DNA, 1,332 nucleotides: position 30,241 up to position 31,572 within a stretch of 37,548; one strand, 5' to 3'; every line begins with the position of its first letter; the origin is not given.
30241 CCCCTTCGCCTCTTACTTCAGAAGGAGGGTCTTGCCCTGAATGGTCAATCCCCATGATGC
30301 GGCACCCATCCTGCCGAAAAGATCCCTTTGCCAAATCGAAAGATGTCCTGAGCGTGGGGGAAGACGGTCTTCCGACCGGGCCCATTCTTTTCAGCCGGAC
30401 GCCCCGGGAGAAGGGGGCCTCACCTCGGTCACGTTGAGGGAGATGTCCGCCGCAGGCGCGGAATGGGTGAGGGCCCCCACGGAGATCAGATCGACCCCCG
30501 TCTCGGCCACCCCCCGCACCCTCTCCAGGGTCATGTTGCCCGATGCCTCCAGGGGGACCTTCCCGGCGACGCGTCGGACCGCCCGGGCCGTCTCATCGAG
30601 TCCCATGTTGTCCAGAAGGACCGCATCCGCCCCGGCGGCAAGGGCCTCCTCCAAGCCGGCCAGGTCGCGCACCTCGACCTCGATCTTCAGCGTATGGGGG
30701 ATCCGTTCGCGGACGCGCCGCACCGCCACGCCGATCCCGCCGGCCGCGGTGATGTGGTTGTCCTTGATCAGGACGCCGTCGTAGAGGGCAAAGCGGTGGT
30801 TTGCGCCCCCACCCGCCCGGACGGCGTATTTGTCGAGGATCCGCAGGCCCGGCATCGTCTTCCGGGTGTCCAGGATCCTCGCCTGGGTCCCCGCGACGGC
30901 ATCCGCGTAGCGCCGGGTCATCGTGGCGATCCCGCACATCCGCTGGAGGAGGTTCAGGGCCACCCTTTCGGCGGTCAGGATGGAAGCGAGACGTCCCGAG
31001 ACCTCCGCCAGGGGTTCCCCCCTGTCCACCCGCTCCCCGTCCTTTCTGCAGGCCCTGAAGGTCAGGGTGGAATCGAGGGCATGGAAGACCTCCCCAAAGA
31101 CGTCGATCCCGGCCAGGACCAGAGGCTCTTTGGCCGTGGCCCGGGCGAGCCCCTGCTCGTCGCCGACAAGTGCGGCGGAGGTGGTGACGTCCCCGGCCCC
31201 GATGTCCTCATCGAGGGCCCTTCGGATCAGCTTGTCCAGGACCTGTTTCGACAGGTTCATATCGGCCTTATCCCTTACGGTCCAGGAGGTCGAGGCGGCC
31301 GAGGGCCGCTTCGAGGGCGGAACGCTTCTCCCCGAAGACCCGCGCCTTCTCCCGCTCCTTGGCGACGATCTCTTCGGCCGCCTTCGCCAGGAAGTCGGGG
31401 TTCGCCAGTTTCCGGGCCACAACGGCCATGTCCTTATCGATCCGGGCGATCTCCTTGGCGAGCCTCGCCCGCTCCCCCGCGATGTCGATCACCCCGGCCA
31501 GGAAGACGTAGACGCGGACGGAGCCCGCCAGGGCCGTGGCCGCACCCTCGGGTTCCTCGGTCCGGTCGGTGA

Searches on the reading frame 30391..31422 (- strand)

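Call 5: search_protein_families(library=pfam, proteins=[window:30391-31422:-], max_evalue=0.00001)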
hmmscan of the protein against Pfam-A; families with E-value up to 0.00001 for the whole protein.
window:30391-31422:- (343 aa): 2 families
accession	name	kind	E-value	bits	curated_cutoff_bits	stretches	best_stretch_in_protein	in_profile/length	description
PF01729.25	QRPTase_C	-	2.7e-60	203.4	23.1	1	165-329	1-168/169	Quinolinate phosphoribosyl transferase, C-terminal domain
PF02749.22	QRPTase_N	-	1.2e-19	70.7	27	1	78-163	1-82/82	Quinolinate phosphoribosyl transferase, N-terminal domain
